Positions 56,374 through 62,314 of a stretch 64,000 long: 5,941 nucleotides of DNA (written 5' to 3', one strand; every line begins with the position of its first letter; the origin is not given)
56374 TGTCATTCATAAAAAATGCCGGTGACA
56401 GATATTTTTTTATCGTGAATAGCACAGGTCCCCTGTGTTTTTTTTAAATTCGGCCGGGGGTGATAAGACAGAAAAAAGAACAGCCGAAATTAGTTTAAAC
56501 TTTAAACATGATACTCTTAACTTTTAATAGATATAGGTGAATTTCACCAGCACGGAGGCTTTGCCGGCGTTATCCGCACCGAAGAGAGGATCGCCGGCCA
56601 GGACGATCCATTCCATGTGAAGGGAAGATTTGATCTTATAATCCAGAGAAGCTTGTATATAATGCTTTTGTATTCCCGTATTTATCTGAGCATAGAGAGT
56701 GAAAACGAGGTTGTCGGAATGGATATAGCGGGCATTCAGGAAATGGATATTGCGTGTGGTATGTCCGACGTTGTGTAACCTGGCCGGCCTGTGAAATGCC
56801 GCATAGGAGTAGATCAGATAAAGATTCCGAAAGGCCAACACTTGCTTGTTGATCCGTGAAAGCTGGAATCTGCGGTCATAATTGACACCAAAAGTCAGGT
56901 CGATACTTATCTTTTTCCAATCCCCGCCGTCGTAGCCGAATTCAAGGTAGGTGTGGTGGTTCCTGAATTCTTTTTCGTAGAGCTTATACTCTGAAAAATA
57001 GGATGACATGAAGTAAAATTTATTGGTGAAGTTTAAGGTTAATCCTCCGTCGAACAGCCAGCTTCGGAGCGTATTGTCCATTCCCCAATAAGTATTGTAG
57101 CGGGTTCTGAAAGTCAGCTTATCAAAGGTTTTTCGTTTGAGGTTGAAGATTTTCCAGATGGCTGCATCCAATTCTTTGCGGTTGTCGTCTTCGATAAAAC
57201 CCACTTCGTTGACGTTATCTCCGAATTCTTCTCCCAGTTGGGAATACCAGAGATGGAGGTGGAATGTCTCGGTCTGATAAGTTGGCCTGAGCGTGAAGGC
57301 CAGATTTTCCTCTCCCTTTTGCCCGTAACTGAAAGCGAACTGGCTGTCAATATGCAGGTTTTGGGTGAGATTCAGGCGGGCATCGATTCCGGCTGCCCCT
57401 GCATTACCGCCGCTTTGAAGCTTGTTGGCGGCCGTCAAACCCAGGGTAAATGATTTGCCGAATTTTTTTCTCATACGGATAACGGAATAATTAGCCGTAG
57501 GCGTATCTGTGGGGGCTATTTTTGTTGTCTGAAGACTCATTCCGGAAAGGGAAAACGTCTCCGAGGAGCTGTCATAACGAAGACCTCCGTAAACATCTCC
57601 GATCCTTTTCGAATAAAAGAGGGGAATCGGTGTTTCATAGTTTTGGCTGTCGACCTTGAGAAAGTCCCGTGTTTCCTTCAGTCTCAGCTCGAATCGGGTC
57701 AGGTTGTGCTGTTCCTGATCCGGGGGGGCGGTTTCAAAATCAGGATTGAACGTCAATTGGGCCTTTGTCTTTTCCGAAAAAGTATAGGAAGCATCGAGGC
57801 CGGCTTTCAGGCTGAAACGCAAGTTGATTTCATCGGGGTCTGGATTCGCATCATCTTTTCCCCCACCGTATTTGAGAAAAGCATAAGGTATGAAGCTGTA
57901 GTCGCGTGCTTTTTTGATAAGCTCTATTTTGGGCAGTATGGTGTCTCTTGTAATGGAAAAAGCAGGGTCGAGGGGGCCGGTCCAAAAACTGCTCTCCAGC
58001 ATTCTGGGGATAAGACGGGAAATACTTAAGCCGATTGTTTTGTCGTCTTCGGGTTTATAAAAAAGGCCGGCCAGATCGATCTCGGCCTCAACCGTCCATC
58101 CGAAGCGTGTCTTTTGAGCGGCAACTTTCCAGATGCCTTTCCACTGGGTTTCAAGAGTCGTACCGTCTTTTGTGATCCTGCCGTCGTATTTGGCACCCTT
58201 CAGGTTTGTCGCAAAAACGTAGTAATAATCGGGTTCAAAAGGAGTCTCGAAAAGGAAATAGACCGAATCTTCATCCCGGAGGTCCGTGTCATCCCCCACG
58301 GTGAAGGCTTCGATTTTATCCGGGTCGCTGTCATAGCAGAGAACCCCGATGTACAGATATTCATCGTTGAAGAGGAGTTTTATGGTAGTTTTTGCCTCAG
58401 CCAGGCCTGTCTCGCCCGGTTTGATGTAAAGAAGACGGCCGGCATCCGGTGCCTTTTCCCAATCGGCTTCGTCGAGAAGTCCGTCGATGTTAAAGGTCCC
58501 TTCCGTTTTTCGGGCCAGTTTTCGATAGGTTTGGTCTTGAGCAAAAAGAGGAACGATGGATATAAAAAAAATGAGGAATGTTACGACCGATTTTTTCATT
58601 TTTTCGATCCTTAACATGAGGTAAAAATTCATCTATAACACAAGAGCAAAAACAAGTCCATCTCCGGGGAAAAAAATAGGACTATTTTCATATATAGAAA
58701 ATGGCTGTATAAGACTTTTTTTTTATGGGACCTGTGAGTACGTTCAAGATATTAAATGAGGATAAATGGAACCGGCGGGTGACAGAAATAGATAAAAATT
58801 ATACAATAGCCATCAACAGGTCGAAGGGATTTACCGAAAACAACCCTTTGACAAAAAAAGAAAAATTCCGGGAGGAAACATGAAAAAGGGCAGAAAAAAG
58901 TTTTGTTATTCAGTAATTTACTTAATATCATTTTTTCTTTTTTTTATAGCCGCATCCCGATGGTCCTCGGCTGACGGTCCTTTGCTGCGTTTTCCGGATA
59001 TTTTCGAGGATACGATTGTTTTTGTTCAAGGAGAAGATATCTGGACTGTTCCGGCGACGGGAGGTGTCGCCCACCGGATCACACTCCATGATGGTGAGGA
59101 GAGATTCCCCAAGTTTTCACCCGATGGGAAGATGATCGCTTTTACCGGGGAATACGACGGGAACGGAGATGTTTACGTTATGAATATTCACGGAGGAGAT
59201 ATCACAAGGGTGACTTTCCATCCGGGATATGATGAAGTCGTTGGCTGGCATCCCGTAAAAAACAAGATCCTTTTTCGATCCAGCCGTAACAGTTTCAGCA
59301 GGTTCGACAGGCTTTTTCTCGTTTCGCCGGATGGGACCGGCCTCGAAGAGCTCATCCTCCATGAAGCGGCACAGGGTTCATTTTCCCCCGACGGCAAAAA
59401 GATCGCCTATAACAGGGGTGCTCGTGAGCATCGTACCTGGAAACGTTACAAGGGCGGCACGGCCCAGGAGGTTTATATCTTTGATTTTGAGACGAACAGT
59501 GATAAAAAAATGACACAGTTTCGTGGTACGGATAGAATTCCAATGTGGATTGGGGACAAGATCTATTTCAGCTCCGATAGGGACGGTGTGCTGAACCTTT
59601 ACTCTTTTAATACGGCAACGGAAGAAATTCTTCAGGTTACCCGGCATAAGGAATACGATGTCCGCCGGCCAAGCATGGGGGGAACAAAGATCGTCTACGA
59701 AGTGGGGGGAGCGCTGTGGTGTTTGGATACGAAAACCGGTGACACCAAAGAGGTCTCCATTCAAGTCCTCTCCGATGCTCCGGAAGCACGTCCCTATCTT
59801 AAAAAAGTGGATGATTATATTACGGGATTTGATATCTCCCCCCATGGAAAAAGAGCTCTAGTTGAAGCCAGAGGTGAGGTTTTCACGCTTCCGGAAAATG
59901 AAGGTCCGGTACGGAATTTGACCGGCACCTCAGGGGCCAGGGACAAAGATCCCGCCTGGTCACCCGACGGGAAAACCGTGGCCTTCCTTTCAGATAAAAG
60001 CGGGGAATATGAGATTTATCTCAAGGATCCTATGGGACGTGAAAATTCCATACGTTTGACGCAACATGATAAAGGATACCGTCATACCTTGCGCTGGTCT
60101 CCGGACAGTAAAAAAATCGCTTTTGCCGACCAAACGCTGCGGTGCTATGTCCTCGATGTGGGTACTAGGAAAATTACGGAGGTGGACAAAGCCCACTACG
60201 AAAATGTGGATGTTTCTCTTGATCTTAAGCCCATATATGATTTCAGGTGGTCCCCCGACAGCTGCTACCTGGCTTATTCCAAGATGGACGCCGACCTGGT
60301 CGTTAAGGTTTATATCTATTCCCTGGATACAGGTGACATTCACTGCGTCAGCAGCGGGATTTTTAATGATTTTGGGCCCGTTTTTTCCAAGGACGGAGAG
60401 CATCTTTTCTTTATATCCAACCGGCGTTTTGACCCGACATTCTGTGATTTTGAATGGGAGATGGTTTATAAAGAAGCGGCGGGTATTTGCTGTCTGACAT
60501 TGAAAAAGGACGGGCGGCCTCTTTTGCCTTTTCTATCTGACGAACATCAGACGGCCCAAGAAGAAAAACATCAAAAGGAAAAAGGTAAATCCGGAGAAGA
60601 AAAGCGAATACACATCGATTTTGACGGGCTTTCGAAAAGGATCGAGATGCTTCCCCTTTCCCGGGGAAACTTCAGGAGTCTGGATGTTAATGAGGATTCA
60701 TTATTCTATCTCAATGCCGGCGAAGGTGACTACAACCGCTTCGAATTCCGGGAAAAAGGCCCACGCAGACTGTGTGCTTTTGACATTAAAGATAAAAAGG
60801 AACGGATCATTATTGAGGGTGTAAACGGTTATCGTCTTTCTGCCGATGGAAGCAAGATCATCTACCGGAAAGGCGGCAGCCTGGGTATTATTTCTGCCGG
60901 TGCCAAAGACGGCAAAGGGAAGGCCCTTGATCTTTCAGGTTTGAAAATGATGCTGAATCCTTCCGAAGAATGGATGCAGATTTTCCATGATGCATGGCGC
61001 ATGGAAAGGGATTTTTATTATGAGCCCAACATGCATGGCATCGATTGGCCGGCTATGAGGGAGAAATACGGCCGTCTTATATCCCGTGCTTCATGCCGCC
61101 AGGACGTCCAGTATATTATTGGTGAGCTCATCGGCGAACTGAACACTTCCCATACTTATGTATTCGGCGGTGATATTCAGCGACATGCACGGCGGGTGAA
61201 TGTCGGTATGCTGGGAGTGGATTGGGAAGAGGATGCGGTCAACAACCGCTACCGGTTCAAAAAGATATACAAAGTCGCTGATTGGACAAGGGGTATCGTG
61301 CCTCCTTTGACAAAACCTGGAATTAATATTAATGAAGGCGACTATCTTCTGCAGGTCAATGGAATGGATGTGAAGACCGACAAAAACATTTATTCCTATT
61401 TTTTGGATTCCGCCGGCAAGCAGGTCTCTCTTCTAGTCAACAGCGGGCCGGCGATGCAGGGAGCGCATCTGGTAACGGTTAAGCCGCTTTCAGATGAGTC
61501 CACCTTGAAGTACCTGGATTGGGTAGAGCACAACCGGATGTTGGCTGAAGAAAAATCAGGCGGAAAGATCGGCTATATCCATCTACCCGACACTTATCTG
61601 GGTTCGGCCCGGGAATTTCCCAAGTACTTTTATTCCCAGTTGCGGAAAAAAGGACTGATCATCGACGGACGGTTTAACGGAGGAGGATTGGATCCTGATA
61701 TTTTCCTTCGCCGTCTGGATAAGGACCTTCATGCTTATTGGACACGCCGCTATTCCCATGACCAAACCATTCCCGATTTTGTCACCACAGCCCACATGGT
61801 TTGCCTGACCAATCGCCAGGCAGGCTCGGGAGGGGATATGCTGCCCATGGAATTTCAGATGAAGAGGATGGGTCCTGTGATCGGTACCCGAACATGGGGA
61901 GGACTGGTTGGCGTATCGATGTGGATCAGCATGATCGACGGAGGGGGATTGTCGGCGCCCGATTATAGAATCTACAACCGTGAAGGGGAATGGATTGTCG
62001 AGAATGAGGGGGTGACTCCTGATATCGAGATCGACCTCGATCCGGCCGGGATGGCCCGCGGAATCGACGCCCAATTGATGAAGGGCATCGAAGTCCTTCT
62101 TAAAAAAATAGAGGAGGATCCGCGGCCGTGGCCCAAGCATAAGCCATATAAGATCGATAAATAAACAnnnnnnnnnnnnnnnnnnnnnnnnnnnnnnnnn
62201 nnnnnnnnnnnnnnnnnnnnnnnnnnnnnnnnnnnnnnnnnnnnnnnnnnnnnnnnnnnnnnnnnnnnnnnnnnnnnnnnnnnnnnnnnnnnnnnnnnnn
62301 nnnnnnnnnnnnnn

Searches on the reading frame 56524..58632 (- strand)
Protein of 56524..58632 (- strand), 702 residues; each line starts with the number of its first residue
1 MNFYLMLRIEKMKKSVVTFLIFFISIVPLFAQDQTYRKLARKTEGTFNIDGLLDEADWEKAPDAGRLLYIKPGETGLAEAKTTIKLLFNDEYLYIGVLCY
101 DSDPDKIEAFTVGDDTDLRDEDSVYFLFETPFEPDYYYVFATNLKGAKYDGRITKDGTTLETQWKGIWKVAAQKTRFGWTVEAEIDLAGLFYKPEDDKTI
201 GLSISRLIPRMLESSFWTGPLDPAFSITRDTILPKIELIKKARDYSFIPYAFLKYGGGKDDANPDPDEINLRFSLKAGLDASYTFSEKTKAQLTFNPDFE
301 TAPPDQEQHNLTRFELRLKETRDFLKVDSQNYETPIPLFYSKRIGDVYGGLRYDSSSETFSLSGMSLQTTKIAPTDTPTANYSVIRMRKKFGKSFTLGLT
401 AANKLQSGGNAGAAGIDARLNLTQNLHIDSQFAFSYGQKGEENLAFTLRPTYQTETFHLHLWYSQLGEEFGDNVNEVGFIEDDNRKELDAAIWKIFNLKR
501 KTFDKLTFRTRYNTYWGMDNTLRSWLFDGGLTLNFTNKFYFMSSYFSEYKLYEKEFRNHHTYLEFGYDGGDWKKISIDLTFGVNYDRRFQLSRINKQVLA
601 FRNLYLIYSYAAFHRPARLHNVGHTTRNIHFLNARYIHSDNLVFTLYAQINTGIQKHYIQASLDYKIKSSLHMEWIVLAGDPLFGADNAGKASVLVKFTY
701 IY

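Call 75: search_protein_families(library=pfam, proteins=[window:56524-58632:-], max_evalue=0.00001)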
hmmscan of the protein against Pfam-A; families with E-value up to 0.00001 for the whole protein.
window:56524-58632:- (702 aa): 2 families
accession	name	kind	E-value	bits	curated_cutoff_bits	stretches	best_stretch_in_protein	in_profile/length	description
PF19313.5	DUF5916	-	1.3e-10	41.1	22.6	1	269-350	20-100/572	Domain of unknown function (DUF5916)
PF06452.16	CBM9_1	-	5.2e-06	26.9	23.4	1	49-204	1-146/185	Carbohydrate family 9 binding domain-like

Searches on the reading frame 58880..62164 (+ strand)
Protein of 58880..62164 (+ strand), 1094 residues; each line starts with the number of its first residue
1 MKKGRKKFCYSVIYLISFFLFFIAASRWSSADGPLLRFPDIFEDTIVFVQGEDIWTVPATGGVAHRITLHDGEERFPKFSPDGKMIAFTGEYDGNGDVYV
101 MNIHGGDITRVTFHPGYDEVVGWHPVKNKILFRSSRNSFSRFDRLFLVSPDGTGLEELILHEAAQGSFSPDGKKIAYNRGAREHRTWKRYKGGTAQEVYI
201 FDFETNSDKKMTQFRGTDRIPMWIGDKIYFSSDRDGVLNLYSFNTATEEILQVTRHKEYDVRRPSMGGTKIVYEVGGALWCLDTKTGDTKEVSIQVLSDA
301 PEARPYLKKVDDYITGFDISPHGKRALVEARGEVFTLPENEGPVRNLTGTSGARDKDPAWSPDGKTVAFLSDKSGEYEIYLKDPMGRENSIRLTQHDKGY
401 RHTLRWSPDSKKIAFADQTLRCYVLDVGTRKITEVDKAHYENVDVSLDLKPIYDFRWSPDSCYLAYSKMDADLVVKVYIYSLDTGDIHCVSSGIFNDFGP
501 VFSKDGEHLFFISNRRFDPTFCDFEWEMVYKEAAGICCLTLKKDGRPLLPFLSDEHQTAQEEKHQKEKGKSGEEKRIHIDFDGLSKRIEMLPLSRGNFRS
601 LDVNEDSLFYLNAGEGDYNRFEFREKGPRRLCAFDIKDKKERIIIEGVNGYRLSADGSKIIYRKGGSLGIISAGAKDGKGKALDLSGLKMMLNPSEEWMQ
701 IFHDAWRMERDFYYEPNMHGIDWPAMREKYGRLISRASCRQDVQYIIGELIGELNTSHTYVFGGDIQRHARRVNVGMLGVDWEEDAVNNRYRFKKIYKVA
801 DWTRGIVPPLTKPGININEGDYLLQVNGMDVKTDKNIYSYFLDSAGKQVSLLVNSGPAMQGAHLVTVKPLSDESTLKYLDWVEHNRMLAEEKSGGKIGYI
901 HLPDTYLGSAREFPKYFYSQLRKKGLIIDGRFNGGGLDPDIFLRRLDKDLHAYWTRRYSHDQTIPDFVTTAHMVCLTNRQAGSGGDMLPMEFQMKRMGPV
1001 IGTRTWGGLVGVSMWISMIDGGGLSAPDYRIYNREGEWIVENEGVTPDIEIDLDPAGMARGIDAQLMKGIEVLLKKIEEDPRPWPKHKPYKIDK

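Call 75: search_protein_families(library=pfam, proteins=[window:58880-62164:+], max_evalue=0.00001)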
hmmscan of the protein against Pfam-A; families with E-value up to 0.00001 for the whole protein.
window:58880-62164:+ (1094 aa): 6 families
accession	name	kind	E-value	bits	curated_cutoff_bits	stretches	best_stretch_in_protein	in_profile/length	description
PF07676.18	PD40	-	1.2e-31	108.4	20.9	1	350-380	7-37/38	WD40-like Beta Propeller Repeat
PF03572.23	Peptidase_S41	-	2.4e-22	79.7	24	1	896-1051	1-165/165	Peptidase family S41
PF14684.11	Tricorn_C1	-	9.7e-21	73.9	24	1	694-752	1-59/59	Tricorn protease C1 domain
PF14685.13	PDZ_Tricorn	-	3.8e-18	65.7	25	1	776-858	1-81/88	Tricorn protease PDZ domain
PF00930.27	DPPIV_N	-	7.6e-10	38.5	22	0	67-114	38-81/354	Dipeptidyl peptidase IV (DPP IV) N-terminal region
PF25174.1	Beta-prop_THOC3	-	2.5e-09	37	305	0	392-474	83-154/272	THOC3 beta-propeller domain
